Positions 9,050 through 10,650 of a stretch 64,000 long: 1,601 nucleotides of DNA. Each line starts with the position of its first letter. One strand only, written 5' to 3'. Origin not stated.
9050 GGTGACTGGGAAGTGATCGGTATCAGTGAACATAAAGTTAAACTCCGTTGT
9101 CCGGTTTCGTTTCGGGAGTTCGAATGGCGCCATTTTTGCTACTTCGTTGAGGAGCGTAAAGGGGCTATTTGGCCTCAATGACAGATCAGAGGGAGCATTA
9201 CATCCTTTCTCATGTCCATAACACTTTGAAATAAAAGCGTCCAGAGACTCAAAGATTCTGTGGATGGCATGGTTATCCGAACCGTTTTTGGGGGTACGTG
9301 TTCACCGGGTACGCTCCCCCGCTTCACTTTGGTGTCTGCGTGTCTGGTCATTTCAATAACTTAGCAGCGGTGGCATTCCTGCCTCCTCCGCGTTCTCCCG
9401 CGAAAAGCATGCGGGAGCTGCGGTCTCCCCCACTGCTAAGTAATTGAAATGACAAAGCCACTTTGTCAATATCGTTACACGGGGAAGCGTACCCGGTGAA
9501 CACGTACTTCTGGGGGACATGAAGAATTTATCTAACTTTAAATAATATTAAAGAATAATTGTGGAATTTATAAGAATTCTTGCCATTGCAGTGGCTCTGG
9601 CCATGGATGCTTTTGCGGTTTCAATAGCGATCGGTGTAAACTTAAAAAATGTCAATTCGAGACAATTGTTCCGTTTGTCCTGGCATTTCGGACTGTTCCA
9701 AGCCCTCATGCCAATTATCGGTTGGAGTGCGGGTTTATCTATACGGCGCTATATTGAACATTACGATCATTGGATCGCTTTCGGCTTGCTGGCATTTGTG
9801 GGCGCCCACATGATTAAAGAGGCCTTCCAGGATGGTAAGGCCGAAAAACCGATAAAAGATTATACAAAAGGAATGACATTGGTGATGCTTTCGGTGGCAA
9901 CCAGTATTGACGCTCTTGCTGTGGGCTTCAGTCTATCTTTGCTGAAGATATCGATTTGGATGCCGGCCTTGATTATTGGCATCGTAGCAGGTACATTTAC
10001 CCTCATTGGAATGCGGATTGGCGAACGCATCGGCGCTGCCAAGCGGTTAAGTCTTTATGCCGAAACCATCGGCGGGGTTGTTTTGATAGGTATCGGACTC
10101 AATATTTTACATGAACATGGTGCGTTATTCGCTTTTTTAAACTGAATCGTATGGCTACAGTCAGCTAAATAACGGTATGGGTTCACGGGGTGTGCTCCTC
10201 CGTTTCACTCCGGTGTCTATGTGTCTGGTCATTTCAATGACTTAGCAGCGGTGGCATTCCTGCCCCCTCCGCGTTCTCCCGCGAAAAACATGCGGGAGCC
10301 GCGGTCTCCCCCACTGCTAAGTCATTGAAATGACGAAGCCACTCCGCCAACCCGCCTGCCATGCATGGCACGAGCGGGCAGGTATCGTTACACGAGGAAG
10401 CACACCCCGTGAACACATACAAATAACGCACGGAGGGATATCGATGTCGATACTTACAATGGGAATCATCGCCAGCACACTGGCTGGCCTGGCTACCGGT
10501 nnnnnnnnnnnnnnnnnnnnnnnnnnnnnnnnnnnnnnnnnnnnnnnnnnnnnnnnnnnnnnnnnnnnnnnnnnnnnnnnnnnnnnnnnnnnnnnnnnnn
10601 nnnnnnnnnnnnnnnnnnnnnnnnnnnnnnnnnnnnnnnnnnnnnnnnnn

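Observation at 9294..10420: Family A nested-palindrome elements bracket mntP and sit in the leaders of two metal-transporter genes, with compensatory stem changes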

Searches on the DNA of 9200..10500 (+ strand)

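Call 5: search_rna_families(source=window, start=9200, end=10500, threshold=evalue, max_evalue=10, show_alignments=3)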
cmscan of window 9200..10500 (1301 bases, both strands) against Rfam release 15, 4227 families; matches with E-value up to 10: 5.
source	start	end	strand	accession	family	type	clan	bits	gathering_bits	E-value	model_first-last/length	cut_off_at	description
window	10220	10343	-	RF03237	MIR6425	Gene; miRNA;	-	25.7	142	0.0079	1-125/125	no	MIR6425 microRNA precursor family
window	10238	10324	+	RF00753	mir-503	Gene; miRNA;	-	17.5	54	1.5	1-71/71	no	mir-503 microRNA precursor family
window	9291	9510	+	RF00551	bicoid_3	Cis-reg;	-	12.2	91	4.1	1-552/552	no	Bicoid 3'-UTR regulatory element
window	10007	10099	-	RF02202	UCA1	Gene; lncRNA;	-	11.9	80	6.6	1-75/75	no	Urothelial cancer associated 1 conserved region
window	9353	9389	-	RF01880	Xist_exon1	Gene; lncRNA;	-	11.8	50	3.2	49-85/85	no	X-chromosome inactivation gene exon 1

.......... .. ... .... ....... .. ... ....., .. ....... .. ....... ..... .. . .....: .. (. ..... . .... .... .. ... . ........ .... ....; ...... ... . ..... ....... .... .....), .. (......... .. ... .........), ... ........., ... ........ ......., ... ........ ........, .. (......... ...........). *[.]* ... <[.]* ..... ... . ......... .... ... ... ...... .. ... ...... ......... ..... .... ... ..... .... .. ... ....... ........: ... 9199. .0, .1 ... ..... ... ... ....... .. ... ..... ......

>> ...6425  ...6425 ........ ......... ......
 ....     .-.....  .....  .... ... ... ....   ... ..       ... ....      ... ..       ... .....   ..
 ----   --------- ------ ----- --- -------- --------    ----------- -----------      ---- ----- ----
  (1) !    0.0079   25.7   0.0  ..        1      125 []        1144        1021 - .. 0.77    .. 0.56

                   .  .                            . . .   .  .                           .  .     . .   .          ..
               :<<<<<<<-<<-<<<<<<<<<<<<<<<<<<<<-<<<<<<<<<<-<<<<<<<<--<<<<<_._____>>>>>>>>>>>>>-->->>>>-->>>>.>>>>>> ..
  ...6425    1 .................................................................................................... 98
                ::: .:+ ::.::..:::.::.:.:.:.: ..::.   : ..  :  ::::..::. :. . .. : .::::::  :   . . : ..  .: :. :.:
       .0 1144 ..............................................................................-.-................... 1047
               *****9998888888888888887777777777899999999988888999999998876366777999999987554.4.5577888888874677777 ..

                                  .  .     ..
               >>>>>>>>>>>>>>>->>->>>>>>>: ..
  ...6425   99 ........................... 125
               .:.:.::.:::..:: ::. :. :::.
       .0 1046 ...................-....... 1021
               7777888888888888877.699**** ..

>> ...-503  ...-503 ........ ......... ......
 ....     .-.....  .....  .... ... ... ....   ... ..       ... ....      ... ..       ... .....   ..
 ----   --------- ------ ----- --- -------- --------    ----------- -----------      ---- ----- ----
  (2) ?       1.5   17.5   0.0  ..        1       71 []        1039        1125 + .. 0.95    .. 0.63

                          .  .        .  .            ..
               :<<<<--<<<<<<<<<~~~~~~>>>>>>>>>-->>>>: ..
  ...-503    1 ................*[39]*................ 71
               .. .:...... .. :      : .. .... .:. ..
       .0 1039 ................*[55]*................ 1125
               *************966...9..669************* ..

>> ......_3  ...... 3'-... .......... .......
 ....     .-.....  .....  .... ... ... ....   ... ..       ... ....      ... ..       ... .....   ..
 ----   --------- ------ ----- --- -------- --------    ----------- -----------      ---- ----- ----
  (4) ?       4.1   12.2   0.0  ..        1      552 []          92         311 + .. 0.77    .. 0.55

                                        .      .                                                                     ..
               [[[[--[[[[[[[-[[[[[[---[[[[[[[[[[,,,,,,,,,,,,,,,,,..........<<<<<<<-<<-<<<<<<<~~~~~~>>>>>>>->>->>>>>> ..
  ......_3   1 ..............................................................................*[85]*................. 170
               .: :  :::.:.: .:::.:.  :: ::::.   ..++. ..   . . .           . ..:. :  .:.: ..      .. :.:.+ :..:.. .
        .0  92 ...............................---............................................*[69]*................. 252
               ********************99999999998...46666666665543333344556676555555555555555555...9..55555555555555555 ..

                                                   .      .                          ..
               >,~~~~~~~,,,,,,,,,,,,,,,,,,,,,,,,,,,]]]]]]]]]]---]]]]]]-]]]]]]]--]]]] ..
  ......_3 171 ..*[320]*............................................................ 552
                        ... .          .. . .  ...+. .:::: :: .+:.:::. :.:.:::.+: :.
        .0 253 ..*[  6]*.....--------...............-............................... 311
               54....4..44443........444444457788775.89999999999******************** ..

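Call 58: search_dna_similar(query=window:9294-9507:+, collection=plasmids, mode=distant, max_evalue=1, max_rows=15)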
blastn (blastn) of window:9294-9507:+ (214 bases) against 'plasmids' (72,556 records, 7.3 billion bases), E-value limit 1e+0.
No match.

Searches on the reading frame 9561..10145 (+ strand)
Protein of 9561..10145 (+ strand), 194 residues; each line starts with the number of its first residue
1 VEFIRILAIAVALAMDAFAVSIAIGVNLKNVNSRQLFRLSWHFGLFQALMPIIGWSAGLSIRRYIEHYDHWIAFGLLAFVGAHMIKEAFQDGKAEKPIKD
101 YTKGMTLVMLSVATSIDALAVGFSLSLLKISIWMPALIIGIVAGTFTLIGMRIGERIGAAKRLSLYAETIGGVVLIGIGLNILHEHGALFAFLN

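Call 19: find_encoding_contigs(protein=window:9561-10145:+, flank=10000, max_places=6)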
Protein window:9561-10145:+ (194 aa): 1 contig read that carries it; 1 place shown.
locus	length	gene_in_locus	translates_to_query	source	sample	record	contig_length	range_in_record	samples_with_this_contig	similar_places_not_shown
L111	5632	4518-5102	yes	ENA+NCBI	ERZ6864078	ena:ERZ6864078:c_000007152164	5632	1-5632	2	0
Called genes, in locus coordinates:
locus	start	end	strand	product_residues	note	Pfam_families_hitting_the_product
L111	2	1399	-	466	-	?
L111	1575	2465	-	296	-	PF09924:LPG_synthase_C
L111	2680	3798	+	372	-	PF00070:Pyr_redox (faint), PF07992:Pyr_redox_2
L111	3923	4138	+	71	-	-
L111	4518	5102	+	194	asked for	PF02659:Mntp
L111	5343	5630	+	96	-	?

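Call 33: find_homologous_proteins(query=window:9561-10145:+, max_evalue=1e-20)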
Query window:9561-10145:+ (194 aa): 7981 proteins with E <= 1e-20 among 8000 candidates; the best 120 are listed.
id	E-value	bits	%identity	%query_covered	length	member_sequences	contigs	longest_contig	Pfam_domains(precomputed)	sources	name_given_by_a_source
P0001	8.7e-116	403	98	100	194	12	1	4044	PF02659.22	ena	-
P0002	1.2e-112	392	96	100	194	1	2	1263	PF02659.22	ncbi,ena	-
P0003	1.3e-111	389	95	100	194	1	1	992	PF02659.22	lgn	-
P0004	1.1e-110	386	95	99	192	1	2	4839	PF02659.22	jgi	-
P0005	3.2e-110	384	95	99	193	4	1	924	PF02659.22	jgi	-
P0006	1.1e-109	383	95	99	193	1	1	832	PF02659.22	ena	-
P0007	1.2e-109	383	94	100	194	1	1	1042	PF02659.22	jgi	-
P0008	1.9e-109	382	93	100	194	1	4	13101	PF02659.22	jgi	jgi:manganese efflux pump family protein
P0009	4.2e-109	381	93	100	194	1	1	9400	PF02659.22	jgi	jgi:putative Mn2+ efflux pump MntP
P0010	7.8e-109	380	93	100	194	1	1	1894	PF02659.22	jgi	-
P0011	8.3e-109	380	93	100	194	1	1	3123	PF02659.22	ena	-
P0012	1.9e-108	379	93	100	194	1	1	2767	PF02659.22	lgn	-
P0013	1.9e-108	379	93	100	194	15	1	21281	PF02659.22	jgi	-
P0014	2.0e-108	379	92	100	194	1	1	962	PF02659.22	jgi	jgi:putative Mn2+ efflux pump MntP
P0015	2.6e-108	378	92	99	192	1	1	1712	PF02659.22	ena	-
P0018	2.6e-107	375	92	100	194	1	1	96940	PF02659.22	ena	-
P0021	2.9e-106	371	91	100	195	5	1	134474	PF02659.22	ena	-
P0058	2.1e-90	320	78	100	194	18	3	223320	PF02659.22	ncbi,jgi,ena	-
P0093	9.6e-86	305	75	100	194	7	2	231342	PF02659.22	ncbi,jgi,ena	jgi:putative Mn2+ efflux pump MntP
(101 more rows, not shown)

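Call 34: find_encoding_contigs(protein=P0018, flank=3000, max_places=1)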
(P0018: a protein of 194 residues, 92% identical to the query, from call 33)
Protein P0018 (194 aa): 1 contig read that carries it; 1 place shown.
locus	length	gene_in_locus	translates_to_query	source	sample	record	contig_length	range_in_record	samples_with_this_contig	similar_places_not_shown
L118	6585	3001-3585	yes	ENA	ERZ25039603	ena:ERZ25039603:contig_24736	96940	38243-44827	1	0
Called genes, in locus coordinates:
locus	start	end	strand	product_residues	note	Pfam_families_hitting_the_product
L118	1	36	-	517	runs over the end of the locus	PF01676:Metalloenzyme, PF06415:iPGM_N, PF01663:Phosphodiest (weak)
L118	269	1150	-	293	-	PF09924:LPG_synthase_C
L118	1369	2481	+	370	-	PF07992:Pyr_redox_2, PF00070:Pyr_redox (weak)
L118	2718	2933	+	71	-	-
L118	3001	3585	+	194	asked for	PF02659:Mntp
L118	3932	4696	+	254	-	PF02535:Zip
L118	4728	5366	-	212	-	-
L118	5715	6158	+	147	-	PF00011:HSP20, PF17886:ArsA_HSP20 (faint)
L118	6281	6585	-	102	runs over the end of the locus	PF03692:CxxCxxCC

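Call 35: find_encoding_contigs(protein=P0021, flank=3000, max_places=1)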
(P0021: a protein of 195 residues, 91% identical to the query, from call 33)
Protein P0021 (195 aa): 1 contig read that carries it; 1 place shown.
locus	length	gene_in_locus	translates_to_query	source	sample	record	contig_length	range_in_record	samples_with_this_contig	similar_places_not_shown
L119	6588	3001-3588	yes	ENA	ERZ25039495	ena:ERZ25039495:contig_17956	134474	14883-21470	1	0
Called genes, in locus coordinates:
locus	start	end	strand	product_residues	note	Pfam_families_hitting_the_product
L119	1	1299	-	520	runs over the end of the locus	PF01676:Metalloenzyme, PF06415:iPGM_N, PF01663:Phosphodiest (weak)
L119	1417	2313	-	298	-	PF09924:LPG_synthase_C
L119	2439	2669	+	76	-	-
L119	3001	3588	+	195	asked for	PF02659:Mntp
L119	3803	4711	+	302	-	PF00890:FAD_binding_2 (faint), PF01134:GIDA (faint), PF01266:DAO (faint), PF03486:HI0933_like (faint), PF07992:Pyr_redox_2, PF13738:Pyr_redox_3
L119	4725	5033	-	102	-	PF03692:CxxCxxCC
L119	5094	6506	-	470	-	PF08447:PAS_3, PF00158:Sigma54_activat, PF14532:Sigma54_activ_2, PF07728:AAA_5 (weak), PF25601:AAA_lid_14, PF02954:HTH_8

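Call 36: find_encoding_contigs(protein=P0013, flank=3000, max_places=1)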
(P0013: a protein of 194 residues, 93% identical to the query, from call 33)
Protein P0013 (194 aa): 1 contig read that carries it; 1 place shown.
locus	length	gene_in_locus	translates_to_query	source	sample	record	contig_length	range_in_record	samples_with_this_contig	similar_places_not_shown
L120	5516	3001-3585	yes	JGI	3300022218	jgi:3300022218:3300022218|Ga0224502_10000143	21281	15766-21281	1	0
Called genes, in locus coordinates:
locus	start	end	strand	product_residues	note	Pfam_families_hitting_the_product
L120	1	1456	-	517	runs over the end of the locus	PF01676:Metalloenzyme, PF06415:iPGM_N, PF01663:Phosphodiest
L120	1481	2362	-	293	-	PF09924:LPG_synthase_C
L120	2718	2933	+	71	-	-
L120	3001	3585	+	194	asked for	PF02659:Mntp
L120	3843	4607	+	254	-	PF02535:Zip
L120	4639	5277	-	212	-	-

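Call 37: find_encoding_contigs(protein=P0058, flank=3000, max_places=1)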
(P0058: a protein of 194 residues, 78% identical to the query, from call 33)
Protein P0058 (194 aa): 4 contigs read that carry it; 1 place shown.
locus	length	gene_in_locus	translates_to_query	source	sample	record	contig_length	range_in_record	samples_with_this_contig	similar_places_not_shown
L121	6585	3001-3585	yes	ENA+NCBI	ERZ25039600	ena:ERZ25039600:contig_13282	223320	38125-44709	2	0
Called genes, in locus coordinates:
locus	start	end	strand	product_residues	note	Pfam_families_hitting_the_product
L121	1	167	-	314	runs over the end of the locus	PF09924:LPG_synthase_C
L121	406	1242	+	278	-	PF00581:Rhodanese, PF02915:Rubrerythrin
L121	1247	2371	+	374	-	PF07992:Pyr_redox_2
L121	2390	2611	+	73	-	-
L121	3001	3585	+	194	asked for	PF02659:Mntp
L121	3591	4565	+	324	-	PF02535:Zip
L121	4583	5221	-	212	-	-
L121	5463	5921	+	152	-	PF00011:HSP20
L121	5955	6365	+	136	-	PF00011:HSP20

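Call 38: find_encoding_contigs(protein=P0093, flank=3000, max_places=1)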
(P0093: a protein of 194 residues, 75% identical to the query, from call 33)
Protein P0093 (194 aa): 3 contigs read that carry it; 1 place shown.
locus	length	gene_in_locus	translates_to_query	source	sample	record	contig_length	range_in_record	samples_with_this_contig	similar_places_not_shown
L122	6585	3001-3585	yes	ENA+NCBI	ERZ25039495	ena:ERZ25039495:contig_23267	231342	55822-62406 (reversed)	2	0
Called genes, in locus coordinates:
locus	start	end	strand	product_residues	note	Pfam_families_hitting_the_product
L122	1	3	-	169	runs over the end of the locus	PF02915:Rubrerythrin (faint)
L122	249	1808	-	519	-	PF01676:Metalloenzyme, PF06415:iPGM_N, PF01663:Phosphodiest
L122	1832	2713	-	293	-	PF09924:LPG_synthase_C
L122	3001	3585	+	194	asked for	PF02659:Mntp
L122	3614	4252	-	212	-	-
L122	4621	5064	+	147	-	PF00011:HSP20, PF17886:ArsA_HSP20 (faint)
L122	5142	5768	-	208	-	PF12654:DUF3786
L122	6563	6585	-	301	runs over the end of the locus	PF00890:FAD_binding_2 (faint), PF01134:GIDA (faint), PF01266:DAO (faint), PF03486:HI0933_like (faint), PF05834:Lycopene_cycl (faint), PF07992:Pyr_redox_2, PF13738:Pyr_redox_3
